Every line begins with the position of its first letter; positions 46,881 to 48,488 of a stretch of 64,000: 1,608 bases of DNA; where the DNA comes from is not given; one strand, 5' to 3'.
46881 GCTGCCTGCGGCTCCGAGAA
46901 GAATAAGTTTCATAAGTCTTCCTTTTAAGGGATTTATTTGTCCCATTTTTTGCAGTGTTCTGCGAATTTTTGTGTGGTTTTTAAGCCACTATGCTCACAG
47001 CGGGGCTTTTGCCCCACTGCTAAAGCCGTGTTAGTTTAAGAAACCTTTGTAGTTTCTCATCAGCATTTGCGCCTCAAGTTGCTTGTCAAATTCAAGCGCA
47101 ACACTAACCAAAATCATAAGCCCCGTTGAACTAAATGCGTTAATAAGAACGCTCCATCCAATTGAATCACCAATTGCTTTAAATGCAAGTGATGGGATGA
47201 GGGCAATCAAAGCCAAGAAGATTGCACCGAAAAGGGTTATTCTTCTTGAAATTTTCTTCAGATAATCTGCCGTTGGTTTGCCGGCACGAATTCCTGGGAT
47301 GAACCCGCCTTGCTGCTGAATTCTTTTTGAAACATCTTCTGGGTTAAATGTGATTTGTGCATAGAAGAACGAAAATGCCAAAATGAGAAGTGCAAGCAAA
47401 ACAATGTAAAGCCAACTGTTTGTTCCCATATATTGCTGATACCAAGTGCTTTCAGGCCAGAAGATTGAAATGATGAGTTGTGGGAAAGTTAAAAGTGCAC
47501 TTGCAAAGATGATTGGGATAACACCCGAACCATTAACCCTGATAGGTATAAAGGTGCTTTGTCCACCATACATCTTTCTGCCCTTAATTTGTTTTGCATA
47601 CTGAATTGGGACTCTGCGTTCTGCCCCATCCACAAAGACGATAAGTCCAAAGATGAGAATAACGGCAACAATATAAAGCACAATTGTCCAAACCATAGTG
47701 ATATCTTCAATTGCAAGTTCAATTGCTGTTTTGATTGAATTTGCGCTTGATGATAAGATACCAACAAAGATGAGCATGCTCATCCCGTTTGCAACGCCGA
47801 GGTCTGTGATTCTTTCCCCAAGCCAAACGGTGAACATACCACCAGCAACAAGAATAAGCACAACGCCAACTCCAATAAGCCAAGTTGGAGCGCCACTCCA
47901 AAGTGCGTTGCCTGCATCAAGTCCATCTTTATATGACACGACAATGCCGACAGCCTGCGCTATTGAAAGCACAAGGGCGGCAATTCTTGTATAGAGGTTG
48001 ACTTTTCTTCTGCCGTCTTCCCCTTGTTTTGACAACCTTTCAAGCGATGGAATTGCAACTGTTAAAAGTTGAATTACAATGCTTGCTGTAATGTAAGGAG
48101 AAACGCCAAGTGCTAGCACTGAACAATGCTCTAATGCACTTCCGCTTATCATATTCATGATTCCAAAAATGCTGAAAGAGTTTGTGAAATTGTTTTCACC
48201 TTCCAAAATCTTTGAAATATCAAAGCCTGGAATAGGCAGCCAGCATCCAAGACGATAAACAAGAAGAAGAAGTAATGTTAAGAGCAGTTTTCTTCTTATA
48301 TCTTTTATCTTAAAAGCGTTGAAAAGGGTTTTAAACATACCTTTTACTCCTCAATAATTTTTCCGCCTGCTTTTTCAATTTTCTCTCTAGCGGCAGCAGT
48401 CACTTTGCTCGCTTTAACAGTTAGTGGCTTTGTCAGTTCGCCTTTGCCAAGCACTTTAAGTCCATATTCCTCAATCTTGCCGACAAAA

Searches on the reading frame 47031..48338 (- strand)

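Call 25: search_protein_families(library=pfam, proteins=[window:47031-48338:-], max_evalue=0.00001)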
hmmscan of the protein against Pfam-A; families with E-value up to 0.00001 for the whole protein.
window:47031-48338:- (435 aa): 1 family
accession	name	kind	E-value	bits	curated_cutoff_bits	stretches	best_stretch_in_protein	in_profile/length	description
PF00344.25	SecY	-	3.2e-101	339.2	32.2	1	73-417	1-305/306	SecY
